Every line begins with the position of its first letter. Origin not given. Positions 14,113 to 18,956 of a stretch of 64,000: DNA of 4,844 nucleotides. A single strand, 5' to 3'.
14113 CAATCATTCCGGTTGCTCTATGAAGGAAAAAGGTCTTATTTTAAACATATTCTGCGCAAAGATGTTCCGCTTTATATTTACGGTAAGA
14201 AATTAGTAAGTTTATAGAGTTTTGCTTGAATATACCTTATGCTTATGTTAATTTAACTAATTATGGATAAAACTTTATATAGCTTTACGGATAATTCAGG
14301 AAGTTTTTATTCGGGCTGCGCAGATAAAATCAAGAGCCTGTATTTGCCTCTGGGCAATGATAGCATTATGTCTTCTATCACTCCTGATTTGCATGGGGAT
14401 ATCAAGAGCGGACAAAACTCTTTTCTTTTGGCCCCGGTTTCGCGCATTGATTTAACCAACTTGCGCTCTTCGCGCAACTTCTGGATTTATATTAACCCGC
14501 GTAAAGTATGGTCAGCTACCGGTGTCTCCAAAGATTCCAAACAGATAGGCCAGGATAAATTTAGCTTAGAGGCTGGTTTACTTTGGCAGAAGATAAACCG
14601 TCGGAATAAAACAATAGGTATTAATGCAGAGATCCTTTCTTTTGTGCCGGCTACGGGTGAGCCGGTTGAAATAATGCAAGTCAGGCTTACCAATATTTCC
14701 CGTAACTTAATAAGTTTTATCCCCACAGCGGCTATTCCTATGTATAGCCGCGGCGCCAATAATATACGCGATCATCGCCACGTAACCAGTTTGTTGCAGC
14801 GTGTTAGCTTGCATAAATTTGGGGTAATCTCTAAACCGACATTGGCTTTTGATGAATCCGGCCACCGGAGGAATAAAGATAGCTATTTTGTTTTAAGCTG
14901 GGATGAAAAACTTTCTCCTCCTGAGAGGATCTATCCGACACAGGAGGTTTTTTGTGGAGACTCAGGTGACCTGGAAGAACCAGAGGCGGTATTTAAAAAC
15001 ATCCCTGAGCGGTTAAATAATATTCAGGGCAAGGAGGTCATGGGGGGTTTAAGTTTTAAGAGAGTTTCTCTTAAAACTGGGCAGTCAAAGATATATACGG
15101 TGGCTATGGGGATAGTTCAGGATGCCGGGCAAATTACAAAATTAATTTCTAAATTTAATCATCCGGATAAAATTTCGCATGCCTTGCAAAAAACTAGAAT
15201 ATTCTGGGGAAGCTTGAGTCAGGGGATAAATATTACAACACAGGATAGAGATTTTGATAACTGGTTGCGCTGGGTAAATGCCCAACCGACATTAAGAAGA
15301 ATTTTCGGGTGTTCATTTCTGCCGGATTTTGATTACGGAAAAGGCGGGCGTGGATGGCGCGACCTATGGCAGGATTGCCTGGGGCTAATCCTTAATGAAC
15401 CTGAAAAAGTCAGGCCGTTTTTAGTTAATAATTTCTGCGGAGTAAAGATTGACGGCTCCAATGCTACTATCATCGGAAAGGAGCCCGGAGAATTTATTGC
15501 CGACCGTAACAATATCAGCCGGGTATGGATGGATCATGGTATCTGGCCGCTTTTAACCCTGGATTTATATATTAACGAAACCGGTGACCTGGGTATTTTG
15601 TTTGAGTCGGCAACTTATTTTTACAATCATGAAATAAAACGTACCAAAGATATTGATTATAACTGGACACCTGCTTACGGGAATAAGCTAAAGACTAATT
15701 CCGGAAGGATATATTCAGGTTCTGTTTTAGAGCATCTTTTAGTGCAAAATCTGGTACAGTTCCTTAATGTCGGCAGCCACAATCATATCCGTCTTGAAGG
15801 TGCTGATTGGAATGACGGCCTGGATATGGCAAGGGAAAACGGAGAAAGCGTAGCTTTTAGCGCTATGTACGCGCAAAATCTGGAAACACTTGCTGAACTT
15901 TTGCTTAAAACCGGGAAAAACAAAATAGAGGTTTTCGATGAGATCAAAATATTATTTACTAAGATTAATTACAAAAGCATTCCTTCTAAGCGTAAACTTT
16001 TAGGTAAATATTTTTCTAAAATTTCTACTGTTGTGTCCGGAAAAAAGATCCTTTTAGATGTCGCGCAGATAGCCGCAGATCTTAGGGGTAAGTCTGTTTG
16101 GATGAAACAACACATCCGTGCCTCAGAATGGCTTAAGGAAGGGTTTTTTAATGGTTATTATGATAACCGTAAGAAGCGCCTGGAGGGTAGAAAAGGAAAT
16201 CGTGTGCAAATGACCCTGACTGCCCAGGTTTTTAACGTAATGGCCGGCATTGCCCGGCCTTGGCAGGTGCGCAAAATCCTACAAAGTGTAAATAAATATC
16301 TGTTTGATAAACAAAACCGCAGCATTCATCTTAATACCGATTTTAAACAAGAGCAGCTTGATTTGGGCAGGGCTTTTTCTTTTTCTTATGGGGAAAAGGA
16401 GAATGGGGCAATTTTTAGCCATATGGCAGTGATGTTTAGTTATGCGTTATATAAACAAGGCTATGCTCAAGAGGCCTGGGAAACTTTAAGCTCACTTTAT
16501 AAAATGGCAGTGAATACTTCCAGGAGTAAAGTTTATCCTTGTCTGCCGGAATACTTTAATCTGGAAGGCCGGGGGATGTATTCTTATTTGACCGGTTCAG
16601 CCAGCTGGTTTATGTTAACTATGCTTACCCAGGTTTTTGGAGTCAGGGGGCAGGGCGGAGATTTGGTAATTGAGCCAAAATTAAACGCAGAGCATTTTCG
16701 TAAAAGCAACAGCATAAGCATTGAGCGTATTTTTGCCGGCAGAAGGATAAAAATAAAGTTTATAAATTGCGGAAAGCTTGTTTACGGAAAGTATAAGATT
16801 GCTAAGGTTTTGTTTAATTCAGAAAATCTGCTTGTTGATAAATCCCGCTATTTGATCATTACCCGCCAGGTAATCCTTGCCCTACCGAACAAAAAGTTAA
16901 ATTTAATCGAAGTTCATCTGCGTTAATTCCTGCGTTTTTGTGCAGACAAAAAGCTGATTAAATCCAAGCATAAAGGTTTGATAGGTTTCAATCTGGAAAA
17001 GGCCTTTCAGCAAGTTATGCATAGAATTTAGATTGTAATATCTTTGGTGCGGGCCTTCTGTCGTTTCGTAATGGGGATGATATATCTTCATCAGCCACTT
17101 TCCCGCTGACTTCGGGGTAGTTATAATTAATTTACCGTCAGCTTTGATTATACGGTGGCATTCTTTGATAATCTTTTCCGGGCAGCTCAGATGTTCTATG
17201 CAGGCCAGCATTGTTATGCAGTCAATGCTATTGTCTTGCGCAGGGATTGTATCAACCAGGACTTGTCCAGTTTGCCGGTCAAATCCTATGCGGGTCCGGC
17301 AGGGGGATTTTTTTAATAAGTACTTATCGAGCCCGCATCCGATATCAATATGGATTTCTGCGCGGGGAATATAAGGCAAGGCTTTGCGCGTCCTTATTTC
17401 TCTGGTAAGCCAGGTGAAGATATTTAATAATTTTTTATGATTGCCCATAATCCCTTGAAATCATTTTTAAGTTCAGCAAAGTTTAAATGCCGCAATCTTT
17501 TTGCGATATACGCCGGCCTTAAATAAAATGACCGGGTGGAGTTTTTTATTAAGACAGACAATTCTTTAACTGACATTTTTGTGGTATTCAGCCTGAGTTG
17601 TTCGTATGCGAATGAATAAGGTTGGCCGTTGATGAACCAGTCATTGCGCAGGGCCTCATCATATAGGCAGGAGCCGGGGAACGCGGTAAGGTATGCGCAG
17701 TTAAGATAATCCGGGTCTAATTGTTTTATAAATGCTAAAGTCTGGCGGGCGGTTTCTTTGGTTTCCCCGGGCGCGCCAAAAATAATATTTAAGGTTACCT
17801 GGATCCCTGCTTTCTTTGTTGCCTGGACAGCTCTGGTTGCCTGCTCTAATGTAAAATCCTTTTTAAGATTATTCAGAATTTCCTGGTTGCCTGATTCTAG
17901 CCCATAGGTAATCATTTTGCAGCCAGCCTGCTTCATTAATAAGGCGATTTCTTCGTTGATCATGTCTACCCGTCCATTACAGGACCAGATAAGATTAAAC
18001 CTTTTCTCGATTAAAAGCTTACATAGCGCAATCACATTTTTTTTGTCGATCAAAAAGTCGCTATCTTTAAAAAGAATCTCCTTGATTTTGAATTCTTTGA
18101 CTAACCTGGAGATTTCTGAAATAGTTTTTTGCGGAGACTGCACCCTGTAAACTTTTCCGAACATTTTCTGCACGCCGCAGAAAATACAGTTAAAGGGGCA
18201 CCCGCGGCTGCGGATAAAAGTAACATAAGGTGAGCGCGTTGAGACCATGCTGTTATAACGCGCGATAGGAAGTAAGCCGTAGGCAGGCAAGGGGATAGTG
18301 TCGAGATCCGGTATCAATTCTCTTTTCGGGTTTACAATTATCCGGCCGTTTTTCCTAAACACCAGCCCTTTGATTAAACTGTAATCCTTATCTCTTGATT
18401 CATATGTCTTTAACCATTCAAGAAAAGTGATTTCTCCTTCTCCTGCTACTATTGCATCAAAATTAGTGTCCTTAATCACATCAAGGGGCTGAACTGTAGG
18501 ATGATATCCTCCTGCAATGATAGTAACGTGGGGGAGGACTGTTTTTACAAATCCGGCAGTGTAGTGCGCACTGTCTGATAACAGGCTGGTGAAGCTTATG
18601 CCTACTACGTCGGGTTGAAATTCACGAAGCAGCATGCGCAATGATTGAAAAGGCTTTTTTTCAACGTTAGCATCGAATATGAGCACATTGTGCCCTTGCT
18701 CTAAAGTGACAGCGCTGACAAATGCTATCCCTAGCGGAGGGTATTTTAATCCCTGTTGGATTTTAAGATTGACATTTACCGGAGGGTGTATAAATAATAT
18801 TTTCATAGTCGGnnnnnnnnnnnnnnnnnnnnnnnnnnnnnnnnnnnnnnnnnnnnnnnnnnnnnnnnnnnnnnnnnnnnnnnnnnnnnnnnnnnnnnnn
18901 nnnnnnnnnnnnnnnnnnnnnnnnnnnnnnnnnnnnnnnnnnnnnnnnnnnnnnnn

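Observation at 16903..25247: Arn-like amino-sugar lipid-carrier pathway with two class-B radical SAM enzymes and a TPR-fused GT-C transferase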

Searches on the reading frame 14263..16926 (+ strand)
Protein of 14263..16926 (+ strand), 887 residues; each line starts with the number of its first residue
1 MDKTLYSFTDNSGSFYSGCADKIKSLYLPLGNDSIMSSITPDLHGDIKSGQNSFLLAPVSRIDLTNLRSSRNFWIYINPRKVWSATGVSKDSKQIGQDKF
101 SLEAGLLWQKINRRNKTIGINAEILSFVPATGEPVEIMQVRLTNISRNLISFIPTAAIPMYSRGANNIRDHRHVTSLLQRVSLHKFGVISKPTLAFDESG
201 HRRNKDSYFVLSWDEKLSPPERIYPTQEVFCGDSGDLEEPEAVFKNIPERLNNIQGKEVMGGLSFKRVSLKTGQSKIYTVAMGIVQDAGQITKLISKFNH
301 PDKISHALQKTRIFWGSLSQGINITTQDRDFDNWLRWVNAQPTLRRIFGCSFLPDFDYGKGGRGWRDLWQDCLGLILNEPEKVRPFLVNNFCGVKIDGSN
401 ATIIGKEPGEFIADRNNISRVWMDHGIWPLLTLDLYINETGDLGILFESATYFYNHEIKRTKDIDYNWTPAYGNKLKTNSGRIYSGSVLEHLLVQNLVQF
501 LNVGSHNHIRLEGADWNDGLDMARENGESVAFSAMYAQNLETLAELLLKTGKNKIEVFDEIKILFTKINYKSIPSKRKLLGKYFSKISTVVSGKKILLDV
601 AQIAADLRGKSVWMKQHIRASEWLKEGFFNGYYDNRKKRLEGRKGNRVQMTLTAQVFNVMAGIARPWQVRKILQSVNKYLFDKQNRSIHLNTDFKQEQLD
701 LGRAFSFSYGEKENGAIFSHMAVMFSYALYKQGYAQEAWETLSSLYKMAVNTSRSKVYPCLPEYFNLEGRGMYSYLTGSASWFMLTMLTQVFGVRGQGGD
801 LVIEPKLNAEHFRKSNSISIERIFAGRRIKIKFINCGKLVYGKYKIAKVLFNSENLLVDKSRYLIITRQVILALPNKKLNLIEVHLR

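Call 3: search_protein_families(library=pfam, proteins=[window:14263-16926:+], max_evalue=0.001)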
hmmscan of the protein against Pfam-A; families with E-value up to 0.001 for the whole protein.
window:14263-16926:+ (887 aa): 2 families
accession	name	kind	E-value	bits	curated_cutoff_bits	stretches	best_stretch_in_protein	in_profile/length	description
PF17167.11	Glyco_hydro_94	-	9.4e-28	97.5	27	2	614-793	235-420/420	Glycosyl hydrolase 94 superfamily, catalytic domain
PF06165.18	GH94_b-supersand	-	6.6e-06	26.2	23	1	75-283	51-251/251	Glycosyl hydrolase 94, supersandwich domain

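Call 4: search_protein_families(library=ncbifam, proteins=[window:14263-16926:+], max_evalue=0.001)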
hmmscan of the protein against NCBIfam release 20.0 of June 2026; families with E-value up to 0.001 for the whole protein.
window:14263-16926:+ (887 aa): 0 families

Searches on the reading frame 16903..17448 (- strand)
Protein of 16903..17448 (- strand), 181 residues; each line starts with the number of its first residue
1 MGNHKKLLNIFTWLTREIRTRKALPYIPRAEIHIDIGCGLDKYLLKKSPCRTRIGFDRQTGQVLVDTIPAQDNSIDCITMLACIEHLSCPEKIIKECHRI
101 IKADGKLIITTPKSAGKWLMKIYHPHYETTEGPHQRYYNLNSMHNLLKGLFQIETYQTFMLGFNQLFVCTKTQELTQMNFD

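Call 3: search_protein_families(library=pfam, proteins=[window:16903-17448:-], max_evalue=0.001)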
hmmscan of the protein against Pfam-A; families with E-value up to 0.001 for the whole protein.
window:16903-17448:- (181 aa): 4 families
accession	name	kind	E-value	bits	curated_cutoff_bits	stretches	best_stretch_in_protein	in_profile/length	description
PF13489.12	Methyltransf_23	-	2.2e-13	50.7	27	1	21-148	14-155/164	Methyltransferase domain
PF08241.18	Methyltransf_11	-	3.4e-09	37.7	21.2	1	65-109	51-95/95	Methyltransferase domain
PF08242.18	Methyltransf_12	-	0.00013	23.1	30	1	65-107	51-98/98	Methyltransferase domain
PF13649.12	Methyltransf_25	-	0.00028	21.9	27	1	65-105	55-97/97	Methyltransferase domain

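Call 4: search_protein_families(library=ncbifam, proteins=[window:16903-17448:-], max_evalue=0.001)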
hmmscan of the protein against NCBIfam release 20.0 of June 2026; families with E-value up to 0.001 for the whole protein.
window:16903-17448:- (181 aa): 6 families
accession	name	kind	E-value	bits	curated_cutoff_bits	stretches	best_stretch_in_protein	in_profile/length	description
TIGR01983.1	UbiG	equivalog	1.3e-06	27.9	102.95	1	66-122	107-165/228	bifunctional 2-polyprenyl-6-hydroxyphenol methylase/3-demethylubiquinol 3-O-methyltransferase UbiG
TIGR02072.1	BioC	equivalog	3.3e-05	23.8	184.95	1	65-155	88-175/244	malonyl-ACP O-methyltransferase BioC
NF001244.0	PRK00216.1-5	equivalog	8.7e-05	21.9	216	1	65-127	109-171/236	bifunctional demethylmenaquinone methyltransferase/2-methoxy-6-polyprenyl-1,4-benzoquinol methylase UbiE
TIGR01934.1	MenG_MenH_UbiE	subfamily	0.00015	21.1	158.35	1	66-124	98-157/223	ubiquinone/menaquinone biosynthesis methyltransferase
NF045667.1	MTase_DVU1556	equivalog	0.00029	20.4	155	1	58-110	68-120/213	DVU_1556 family methyltransferase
NF001240.0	PRK00216.1-1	equivalog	0.00059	19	378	1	64-123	123-183/251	bifunctional demethylmenaquinone methyltransferase/2-methoxy-6-polyprenyl-1,4-benzoquinol methylase UbiE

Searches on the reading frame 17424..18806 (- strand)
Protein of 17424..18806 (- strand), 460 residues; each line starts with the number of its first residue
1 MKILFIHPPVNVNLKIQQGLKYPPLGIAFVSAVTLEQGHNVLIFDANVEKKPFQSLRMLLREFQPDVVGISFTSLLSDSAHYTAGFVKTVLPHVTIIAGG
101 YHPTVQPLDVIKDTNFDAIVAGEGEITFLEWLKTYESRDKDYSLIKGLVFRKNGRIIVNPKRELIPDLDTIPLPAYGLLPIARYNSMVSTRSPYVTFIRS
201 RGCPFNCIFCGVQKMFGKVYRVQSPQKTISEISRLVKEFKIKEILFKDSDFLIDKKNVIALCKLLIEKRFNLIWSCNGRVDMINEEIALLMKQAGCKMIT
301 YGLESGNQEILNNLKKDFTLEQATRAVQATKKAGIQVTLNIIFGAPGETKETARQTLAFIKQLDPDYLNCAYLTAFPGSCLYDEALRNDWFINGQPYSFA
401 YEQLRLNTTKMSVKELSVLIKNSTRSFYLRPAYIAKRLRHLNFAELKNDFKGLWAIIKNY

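Call 3: search_protein_families(library=pfam, proteins=[window:17424-18806:-], max_evalue=0.001)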
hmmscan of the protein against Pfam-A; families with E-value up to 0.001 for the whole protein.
window:17424-18806:- (460 aa): 2 families
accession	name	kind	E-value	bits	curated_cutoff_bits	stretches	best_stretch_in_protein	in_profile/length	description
PF04055.27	Radical_SAM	-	9.8e-25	88.1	29.5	1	198-360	2-166/166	Radical SAM superfamily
PF02310.24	B12-binding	-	3.2e-18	66.1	32.1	1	19-130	9-119/121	B12 binding domain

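Call 4: search_protein_families(library=ncbifam, proteins=[window:17424-18806:-], max_evalue=0.001)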
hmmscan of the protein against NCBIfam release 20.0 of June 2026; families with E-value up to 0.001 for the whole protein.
window:17424-18806:- (460 aa): 45 families (the best 25 are shown)
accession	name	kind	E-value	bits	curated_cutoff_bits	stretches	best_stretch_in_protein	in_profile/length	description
TIGR02026.1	BchE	equivalog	1.7e-65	221.8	481.35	1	2-438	1-438/497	magnesium-protoporphyrin IX monomethyl ester anaerobic oxidative cyclase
TIGR03471.1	HpnJ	equivalog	1.7e-63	215.1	577.6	1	43-440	49-445/472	hopanoid biosynthesis associated radical SAM protein HpnJ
NF038361.1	rSAM_Sden_1168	equivalog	2.4e-46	158.4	575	1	23-422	84-510/560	Sden_1168 family B12-binding radical SAM P-methyltransferase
TIGR04072.2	rSAM_ladder_B12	equivalog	3e-43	148.1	360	1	22-390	17-377/443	lipid biosynthesis B12-binding/radical SAM protein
TIGR04479.1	bcpD_PhpK_rSAM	subfamily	3e-43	148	600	1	54-424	100-468/504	PhpK family radical SAM P-methyltransferase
NF050148.1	rSAM_ApyD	equivalog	4.8e-43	147.5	750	1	22-363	23-366/645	RiPP biosynthesis radical SAM protein ApyD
TIGR04385.1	B12_rSAM_cofa1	equivalog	2.2e-42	145.8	450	1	21-363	18-364/438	B12 lower ligand biosynthesis radical SAM protein BzaD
TIGR04367.1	HpnR_B12_rSAM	equivalog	4.5e-37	127.7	650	1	1-383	1-371/490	hopanoid C-3 methylase HpnR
TIGR04013.1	B12_SAM_MJ_1487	hypoth_equivalog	1.4e-33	116.3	251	2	50-238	29-194/382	TIGR04013 family B12-binding domain/radical SAM domain-containing protein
TIGR03975.1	rSAM_ocin_1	subfamily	7.8e-32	110.5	281.85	1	61-363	125-430/606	RiPP maturation radical SAM C-methyltransferase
TIGR04014.1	B12_SAM_MJ_0865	equivalog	1.3e-30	106.5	360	1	62-407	36-382/434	methyl-coenzyme M reductase glutamine C-methyltransferase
NF033070.1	rSAM_AprD4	equivalog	3.6e-29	101.9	500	1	160-417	160-421/456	AprD4 family radical SAM diol-dehydratase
NF033712.0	B12_rSAM_KedN5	subfamily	1.1e-26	93.3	700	1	34-352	32-359/624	KedN5 family methylcobalamin-dependent radical SAM C-methyltransferase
NF040542.1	rSAM_RCCLKC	equivalog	6.6e-22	78.2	450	1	35-362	24-349/423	arsinothricin biosynthesis radical SAM protein ArsL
NF045585.1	rSAM_slr0320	equivalog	1.3e-21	76.7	775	1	188-364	229-410/511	photosystem II high light acclimation radical SAM protein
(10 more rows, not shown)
